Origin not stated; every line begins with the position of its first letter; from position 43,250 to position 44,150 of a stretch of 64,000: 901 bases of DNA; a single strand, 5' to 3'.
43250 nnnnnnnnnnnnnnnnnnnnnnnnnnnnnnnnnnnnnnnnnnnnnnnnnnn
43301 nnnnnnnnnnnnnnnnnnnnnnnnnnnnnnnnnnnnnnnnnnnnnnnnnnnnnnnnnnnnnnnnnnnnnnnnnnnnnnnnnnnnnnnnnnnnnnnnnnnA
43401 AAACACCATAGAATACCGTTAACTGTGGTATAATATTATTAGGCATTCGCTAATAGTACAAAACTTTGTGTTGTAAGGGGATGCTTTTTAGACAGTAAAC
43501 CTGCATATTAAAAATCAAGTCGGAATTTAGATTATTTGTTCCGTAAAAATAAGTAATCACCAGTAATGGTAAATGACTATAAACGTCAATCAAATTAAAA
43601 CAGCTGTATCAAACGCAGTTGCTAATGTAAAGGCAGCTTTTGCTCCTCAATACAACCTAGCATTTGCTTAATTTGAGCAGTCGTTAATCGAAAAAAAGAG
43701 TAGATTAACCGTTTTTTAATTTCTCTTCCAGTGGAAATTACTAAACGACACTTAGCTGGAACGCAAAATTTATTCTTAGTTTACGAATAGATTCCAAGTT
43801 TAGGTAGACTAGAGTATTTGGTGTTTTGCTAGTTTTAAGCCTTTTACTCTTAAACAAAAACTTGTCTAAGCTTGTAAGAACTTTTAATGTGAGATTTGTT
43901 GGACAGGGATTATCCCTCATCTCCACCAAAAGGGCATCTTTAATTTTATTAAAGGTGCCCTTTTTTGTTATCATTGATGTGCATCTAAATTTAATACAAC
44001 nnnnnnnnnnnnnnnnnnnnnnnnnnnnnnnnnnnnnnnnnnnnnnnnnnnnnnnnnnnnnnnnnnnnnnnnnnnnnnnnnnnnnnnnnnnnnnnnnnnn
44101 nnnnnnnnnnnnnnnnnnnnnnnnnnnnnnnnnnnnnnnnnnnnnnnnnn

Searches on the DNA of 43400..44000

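Call 58: search_rna_families(source=window, start=43400, end=44000, threshold=gathering, show_alignments=1)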
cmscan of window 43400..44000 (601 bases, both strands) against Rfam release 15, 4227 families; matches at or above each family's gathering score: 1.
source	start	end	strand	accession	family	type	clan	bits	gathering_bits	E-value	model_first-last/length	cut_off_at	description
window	43477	43928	+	RF00023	tmRNA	Gene;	CL00001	64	47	1.1e-24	1-374/374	no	transfer-messenger RNA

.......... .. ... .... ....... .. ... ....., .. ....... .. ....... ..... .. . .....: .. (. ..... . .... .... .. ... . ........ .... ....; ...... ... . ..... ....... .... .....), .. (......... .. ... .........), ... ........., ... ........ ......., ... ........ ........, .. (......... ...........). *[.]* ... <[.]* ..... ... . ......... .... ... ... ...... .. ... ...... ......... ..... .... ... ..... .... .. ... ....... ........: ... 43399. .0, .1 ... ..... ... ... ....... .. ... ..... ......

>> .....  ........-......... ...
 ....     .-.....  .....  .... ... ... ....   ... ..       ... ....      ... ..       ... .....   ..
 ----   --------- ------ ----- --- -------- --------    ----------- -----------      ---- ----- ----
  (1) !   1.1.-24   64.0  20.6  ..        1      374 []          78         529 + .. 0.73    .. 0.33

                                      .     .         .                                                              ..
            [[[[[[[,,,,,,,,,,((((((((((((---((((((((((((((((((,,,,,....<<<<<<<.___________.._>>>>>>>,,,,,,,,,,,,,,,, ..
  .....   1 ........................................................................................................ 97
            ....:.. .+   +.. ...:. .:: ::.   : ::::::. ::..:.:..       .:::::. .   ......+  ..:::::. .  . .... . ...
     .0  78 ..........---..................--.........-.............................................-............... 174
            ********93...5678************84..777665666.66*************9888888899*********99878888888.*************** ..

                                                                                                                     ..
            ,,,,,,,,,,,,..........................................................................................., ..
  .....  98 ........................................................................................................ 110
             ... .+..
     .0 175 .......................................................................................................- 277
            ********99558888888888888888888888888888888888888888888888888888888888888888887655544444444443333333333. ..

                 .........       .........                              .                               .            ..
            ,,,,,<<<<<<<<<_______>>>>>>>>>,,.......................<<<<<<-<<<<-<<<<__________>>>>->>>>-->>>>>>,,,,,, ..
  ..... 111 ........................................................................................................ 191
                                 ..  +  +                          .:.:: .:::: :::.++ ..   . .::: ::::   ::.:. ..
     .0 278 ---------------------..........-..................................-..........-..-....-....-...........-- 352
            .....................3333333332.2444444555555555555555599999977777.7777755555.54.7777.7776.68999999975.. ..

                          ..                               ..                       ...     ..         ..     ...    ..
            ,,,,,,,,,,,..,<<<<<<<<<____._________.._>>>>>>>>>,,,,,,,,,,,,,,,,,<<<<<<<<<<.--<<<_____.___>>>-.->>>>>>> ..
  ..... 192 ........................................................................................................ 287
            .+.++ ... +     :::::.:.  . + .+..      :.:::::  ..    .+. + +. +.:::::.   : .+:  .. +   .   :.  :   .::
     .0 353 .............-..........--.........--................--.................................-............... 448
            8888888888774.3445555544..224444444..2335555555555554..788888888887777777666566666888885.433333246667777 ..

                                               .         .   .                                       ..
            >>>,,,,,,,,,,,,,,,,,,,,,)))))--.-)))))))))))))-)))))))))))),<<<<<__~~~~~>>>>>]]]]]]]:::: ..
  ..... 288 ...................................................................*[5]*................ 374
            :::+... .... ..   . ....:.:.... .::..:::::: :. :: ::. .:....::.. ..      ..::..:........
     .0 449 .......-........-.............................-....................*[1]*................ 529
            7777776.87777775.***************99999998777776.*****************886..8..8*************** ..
